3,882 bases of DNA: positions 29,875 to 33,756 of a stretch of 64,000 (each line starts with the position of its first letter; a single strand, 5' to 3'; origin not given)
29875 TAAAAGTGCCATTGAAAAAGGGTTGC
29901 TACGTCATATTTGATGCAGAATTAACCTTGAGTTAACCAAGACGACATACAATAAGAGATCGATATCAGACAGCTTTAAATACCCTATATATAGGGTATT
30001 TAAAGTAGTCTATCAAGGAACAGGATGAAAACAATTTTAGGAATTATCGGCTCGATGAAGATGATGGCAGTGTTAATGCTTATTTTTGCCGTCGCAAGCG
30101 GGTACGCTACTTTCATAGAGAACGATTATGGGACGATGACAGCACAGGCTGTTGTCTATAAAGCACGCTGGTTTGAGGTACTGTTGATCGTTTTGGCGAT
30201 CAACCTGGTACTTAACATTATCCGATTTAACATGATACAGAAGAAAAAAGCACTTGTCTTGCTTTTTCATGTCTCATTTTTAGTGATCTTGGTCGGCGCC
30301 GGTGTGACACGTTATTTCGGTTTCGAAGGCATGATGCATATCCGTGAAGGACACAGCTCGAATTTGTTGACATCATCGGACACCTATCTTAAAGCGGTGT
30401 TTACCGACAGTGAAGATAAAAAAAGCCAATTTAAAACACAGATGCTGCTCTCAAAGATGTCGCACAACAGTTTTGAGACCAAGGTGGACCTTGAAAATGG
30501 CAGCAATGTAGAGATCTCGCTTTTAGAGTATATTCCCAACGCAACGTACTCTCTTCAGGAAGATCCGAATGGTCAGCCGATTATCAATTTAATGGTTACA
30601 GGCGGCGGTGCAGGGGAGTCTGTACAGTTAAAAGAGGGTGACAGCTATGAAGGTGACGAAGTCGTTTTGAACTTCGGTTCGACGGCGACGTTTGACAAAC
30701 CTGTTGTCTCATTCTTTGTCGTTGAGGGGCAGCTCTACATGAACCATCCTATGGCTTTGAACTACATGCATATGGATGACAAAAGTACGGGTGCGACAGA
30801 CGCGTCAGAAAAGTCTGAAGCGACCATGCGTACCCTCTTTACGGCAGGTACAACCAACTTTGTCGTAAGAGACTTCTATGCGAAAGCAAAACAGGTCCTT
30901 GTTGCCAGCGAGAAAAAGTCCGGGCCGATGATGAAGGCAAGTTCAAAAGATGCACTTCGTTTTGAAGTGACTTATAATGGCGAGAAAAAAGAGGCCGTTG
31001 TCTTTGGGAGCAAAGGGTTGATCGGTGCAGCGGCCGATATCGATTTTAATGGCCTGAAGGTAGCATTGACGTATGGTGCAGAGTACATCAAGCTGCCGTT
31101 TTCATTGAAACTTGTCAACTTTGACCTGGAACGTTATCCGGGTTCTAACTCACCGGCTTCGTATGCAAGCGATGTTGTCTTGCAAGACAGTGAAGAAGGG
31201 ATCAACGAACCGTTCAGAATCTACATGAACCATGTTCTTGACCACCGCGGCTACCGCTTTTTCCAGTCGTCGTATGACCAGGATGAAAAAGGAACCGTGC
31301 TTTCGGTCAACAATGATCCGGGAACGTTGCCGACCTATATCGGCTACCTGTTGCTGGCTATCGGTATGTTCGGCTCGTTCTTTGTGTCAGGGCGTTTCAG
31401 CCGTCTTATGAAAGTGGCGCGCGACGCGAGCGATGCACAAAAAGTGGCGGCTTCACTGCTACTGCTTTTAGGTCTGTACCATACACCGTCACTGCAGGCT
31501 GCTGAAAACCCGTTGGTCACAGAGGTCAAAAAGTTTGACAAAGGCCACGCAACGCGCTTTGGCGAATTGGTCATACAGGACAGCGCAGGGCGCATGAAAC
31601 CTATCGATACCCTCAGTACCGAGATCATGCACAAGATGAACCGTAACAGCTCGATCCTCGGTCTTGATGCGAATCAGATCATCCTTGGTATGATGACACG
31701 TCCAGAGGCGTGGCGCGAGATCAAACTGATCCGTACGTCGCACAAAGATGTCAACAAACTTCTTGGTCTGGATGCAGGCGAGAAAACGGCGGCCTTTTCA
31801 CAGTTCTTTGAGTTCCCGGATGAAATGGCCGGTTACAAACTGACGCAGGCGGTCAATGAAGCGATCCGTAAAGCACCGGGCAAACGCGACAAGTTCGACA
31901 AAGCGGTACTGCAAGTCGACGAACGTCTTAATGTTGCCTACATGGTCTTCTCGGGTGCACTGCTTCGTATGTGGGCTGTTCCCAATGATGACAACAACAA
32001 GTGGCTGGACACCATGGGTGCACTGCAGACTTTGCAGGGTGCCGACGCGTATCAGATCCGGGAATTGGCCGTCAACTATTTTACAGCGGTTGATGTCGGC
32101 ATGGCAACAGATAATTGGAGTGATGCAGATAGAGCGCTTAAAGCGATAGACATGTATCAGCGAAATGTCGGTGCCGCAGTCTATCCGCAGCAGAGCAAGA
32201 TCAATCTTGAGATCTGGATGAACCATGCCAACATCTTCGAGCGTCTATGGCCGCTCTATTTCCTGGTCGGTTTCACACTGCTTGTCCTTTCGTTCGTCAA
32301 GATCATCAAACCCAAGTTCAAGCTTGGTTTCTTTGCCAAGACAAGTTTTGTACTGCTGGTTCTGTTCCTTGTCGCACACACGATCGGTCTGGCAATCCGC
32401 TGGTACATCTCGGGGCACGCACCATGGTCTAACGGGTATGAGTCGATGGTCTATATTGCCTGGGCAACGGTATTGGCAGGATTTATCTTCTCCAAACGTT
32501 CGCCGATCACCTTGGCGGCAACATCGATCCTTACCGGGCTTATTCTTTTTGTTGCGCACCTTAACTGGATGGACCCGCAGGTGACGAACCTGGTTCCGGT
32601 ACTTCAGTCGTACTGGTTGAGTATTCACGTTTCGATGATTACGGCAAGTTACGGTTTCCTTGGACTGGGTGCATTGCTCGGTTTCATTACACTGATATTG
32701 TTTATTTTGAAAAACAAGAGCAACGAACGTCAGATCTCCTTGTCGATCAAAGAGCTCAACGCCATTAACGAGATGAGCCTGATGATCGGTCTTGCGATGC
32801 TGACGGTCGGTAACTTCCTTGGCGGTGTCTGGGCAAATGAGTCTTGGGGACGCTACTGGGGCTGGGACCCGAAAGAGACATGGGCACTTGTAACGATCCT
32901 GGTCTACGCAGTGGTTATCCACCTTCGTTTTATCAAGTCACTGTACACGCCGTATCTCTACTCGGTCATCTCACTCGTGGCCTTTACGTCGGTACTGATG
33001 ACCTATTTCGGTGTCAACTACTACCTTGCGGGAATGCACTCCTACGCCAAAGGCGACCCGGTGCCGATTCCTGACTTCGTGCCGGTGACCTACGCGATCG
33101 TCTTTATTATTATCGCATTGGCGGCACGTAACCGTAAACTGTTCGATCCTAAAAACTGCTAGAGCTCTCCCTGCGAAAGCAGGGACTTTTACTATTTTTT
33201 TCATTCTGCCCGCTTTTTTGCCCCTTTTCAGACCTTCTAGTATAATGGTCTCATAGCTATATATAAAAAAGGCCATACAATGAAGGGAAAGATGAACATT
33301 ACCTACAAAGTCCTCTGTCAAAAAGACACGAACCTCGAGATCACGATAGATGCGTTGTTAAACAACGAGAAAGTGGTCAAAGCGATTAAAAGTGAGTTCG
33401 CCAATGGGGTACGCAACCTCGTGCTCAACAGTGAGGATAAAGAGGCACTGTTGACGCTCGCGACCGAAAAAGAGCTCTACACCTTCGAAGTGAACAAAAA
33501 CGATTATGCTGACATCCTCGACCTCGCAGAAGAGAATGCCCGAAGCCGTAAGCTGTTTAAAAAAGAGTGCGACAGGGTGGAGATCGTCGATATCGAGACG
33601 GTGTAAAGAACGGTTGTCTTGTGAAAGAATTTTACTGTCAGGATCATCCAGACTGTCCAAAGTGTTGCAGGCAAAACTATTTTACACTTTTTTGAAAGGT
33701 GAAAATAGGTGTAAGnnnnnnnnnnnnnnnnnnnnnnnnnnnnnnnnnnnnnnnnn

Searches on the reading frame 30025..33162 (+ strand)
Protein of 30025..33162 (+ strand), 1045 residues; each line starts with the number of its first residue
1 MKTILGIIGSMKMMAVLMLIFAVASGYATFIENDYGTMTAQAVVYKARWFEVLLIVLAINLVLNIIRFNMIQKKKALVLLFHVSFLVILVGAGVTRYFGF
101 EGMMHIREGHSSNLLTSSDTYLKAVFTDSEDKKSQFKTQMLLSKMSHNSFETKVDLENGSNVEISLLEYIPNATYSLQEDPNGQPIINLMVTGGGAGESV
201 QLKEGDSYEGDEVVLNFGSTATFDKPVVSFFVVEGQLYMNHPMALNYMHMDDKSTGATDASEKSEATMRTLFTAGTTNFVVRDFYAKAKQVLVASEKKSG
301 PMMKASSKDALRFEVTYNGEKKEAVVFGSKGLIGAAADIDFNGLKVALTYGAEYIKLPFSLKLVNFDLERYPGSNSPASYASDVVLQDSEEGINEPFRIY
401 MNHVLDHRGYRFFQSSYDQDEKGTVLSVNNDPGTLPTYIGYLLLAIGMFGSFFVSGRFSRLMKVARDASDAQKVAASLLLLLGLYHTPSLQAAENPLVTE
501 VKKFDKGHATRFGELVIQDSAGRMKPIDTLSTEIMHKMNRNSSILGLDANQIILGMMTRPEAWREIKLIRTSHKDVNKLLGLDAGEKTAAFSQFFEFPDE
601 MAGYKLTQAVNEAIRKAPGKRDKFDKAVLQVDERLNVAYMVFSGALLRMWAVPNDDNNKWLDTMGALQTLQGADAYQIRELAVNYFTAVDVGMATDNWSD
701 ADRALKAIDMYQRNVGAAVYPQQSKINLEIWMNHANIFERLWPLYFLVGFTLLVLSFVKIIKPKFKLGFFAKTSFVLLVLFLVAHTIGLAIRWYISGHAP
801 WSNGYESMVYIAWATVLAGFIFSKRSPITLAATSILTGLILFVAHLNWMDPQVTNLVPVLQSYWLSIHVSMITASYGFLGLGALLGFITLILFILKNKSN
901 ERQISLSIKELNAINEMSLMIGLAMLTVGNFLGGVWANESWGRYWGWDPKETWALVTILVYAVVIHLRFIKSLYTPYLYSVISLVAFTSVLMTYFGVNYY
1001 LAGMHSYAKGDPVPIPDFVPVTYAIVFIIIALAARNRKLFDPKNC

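Call 3: search_protein_families(library=pfam, proteins=[window:30025-33162:+], max_evalue=1)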
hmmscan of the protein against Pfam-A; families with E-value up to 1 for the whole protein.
window:30025-33162:+ (1045 aa): 2 families
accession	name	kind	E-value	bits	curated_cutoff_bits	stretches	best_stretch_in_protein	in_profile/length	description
PF01578.25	Cytochrom_C_asm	-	1e-42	146.6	29.9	1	801-1005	1-212/212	Cytochrome C assembly protein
PF05140.19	ResB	-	1.2e-24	87.4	24.6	4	348-422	196-270/486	ResB-like family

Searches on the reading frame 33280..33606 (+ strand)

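Call 3: search_protein_families(library=pfam, proteins=[window:33280-33606:+], max_evalue=1)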
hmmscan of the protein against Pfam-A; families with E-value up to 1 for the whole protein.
window:33280-33606:+ (108 aa): 2 families
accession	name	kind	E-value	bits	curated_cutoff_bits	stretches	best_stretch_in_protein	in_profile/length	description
PF07322.17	Seadorna_Vp10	-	0.00058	20.1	28.7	1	4-71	133-191/202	Seadornavirus Vp10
PF24134.1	DUF7401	-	0.14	12.8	27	0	21-60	22-61/116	Domain of unknown function (DUF7401)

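Call 4: search_protein_families(library=ncbifam, proteins=[window:33280-33606:+], max_evalue=1)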
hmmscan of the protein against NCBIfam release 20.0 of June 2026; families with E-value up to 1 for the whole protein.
window:33280-33606:+ (108 aa): 0 families
